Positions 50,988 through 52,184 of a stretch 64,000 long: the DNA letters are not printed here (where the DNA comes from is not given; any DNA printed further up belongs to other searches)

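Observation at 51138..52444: Phage RuvB paired with a Zn-ribbon protein carrying only a RuvA domain-III-like tail: possible minimal RuvA substitute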

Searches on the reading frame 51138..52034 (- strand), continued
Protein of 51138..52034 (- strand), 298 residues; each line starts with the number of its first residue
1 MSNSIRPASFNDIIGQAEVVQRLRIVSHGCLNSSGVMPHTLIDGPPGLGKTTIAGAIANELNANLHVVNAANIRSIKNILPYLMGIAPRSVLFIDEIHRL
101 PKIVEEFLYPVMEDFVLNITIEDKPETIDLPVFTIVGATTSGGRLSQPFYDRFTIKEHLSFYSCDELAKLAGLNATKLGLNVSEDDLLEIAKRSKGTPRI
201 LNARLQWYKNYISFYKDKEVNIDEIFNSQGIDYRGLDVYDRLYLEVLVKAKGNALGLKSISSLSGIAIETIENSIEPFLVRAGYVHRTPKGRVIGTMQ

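Call 83: find_related_loci(query=A8, collection=viral_contigs, flank=3000)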
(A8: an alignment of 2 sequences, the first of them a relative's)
Query A8 (307 aa) in viral_contigs; peptide patterns used: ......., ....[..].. (x = any residue, [..] = any of these).
600 stretches matched a pattern (row limit reached: there are more); 58 encode a relative of the query (tblastn E <= 1e-3); 58 distinct loci.
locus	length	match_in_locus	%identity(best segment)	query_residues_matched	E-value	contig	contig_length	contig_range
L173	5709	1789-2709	100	1-307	0e+0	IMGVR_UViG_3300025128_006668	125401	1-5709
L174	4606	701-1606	48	1-305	1e-95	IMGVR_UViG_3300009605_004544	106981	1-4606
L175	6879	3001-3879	44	1-304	3e-80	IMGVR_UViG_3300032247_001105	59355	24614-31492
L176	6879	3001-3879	44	1-304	4e-80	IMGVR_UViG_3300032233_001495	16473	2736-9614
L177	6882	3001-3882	43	3-306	1e-79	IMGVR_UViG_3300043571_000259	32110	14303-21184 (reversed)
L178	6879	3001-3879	44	1-304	2e-79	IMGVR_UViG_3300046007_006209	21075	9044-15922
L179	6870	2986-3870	42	1-306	1e-79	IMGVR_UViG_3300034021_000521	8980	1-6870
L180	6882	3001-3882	45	3-307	2e-79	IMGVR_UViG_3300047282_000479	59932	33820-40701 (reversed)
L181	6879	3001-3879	44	1-304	2e-79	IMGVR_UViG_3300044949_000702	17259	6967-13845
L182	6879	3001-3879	44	1-304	2e-79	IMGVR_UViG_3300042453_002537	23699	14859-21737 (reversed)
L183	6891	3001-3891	43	1-304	7e-79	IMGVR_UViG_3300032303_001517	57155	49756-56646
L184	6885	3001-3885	43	5-307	4e-76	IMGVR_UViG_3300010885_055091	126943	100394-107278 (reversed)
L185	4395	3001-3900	44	1-304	8e-76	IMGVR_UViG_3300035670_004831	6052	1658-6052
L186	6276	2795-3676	44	1-304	4e-75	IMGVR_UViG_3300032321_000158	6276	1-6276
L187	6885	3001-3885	42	1-306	2e-74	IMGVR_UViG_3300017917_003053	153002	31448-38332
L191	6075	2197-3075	41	5-307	1e-72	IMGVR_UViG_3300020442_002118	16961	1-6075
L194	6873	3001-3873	43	3-304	3e-72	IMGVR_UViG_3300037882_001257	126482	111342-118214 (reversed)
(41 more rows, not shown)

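Call 86: search_protein_families(library=pfam, proteins=[L194:1140-1499:+, L194:1502-2134:+, L194:2109-3026:+, L191:1704-2213:+, L127:1252-1659:+], max_evalue=0.5)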
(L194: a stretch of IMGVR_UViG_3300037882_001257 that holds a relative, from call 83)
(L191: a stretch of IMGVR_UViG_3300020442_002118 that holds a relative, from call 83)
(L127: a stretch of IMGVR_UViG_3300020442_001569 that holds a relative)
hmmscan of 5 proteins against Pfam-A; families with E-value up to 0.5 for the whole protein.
L194:1140-1499:+ (120 aa): 4 families
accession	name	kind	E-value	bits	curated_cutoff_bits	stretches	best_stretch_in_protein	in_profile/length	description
PF21982.2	RecX_HTH1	-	0.0089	16.4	26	1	77-96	18-37/40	RecX, first three-helix domain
PF07499.19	RuvA_C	-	0.019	15.9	24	1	85-119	13-45/47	RuvA, C-terminal domain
PF01927.22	Mut7-C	-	0.08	13.5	23.3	0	15-31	121-137/146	Mut7-C RNAse domain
PF01399.33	PCI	-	0.092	13.4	22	1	63-102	29-66/84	PCI domain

L194:1502-2134:+ (211 aa): 1 family
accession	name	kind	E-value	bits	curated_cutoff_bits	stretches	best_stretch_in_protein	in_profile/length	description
PF24891.1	DUF7742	-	0.3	11.7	27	0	34-57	28-51/87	Domain of unknown function (DUF7742)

L194:2109-3026:+ (306 aa): 2 families
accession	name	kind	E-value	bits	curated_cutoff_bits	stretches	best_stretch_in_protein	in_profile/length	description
PF09414.15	RNA_ligase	-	5e-13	50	27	1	30-192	2-169/171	RNA ligase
PF18043.6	T4_Rnl2_C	-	0.00055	20.6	27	1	223-273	14-67/82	T4 RNA ligase 2 C-terminal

L191:1704-2213:+ (170 aa): 2 families
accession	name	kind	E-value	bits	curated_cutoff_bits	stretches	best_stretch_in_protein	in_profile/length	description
PF07499.19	RuvA_C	-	0.016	16.1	24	1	118-154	6-44/47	RuvA, C-terminal domain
PF25269.1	DUF7867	-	0.043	13.7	27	1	13-82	127-200/283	Domain of unknown function (DUF7867)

L127:1252-1659:+ (136 aa): 5 families
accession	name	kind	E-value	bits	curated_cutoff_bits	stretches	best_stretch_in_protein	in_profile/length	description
PF07499.19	RuvA_C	-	0.0045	17.9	24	1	97-131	12-45/47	RuvA, C-terminal domain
PF21817.3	CapR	-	0.022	15.4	24.2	1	21-52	29-67/67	CapR homology domain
PF14901.11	Jiv90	-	0.055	14.1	27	1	25-52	5-32/90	Cleavage inducing molecular chaperone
PF13967.11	RSN1_TM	-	0.099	12.7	27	1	19-89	60-129/156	Late exocytosis, associated with Golgi transport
PF02002.24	TFIIE_alpha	-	0.16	12.2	22.9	1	53-131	9-91/105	TFIIE alpha subunit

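Call 89: search_protein_families(library=ncbifam, proteins=[window:51141-52034:-, L107:1449-1817:+], max_evalue=0.1)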
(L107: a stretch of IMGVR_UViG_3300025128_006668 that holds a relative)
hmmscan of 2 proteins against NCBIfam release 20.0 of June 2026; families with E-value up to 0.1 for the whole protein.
window:51141-52034:- (298 aa): 78 families (the best 25 are shown)
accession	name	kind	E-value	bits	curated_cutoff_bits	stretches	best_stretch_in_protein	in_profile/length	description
NF000868.0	PRK00080.1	equivalog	2e-87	293.2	282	1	3-295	17-317/330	Holliday junction branch migration DNA helicase RuvB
TIGR00635.1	ruvB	equivalog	7.1e-80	268.3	299.05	1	9-295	2-296/305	Holliday junction branch migration DNA helicase RuvB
NF009882.0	PRK13341.1-3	equivalog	1.2e-11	43.4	1197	1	3-234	22-249/734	AAA family ATPase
NF009881.0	PRK13341.1-2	equivalog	2.1e-10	39.1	651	1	3-144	20-161/736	AAA family ATPase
NF009883.0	PRK13341.1-4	equivalog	3.4e-10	38.5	668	1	3-145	23-165/729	AAA family ATPase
NF001679.0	PRK00440.1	equivalog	3.6e-10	39.4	303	1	5-77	12-84/322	replication factor C small subunit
NF003230.0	PRK04195.1-6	equivalog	3.6e-09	35.8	441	1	5-87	8-88/494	replication factor C large subunit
NF041006.2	cell_div_CdvC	equivalog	4.2e-09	35.8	650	1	39-196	136-305/370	cell division protein CdvC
NF003229.0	PRK04195.1-5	equivalog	7.5e-09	34.8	280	1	6-79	12-86/413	replication factor C large subunit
NF009880.0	PRK13341.1-1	equivalog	1.8e-08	33.2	891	1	3-225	10-217/599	AAA family ATPase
NF003226.0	PRK04195.1-1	equivalog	1.9e-08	33.7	588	1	5-79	8-82/405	replication factor C large subunit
NF011523.0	PRK14962.1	equivalog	4.9e-08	32.2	576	2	5-64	8-63/474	DNA polymerase III subunits gamma and tau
NF009067.0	PRK12402.1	equivalog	5.4e-08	32.2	317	1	5-70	9-74/340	replication factor C small subunit 2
TIGR02397.1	dnaX_nterm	equivalog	1.4e-07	31.1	250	1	4-64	7-63/355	DNA polymerase III subunit gamma/tau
TIGR02902.1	spore_lonB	equivalog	3.2e-07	29.3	723.3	1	2-58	56-107/531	ATP-dependent protease LonB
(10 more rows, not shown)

L107:1449-1817:+ (123 aa): 5 families
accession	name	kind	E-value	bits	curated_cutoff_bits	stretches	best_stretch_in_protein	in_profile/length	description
TIGR00084.2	ruvA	equivalog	0.00019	21.1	85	1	63-113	150-202/202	Holliday junction branch migration protein RuvA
TIGR02098.1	MJ0042_CXXC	domain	0.008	15.9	20.9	0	17-37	2-22/38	MJ0042-type zinc finger domain-containing protein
NF038384.1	zinc_YnfU_fam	subfamily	0.017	14.7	36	1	13-49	12-46/52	YnfU family zinc-binding protein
NF011481.0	PRK14890.1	equivalog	0.036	14.1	61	0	7-26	17-36/61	putative Zn-ribbon RNA-binding protein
NF003075.0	PRK03996.1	subfamily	0.056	12.7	219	1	68-117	152-201/248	archaeal proteasome endopeptidase complex subunit alpha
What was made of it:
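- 51138..52034 (-): Phage RuvB (298 aa). It has the AAA+ large domain, lid and C-terminal winged helix. Walker A (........), Walker B (FIDEIH), the arginine-finger region (YDRF), sensor 2 (GTPRI) and the RTPKGR motif of the winged-helix (RuvB_C) domain are all present. The presensor-1 β-hairpin is retained, with a tip about 4 residues shorter than in bacteria. NCBIfam NF000868 at 293 bits, above its 282-bit cutoff (call 89).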

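Call 90: search_protein_families(library=padloc, proteins=[window:51141-52034:-], max_evalue=0.01)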
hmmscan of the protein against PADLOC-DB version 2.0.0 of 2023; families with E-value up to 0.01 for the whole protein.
window:51141-52034:- (298 aa): 7 families
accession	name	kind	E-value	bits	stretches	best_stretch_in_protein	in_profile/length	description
PDLC04232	IetA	-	2.1e-06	25.4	1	31-70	108-149/330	-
PDLC04140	mad8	-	7.2e-06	23.7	1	37-62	27-52/314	mads_8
PDLC02196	IetA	-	1.4e-05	22.7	1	37-70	122-155/374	-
PDLC04790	PDC-S01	-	0.00017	18.5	1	36-105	26-95/422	-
PDLC02195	IetA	-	0.0023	15.3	1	31-65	129-165/395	-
PDLC00915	TRIP13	-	0.0048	14.3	1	40-67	66-93/302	TRIP13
PDLC04231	IetA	-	0.0052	14.6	1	33-69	111-149/262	-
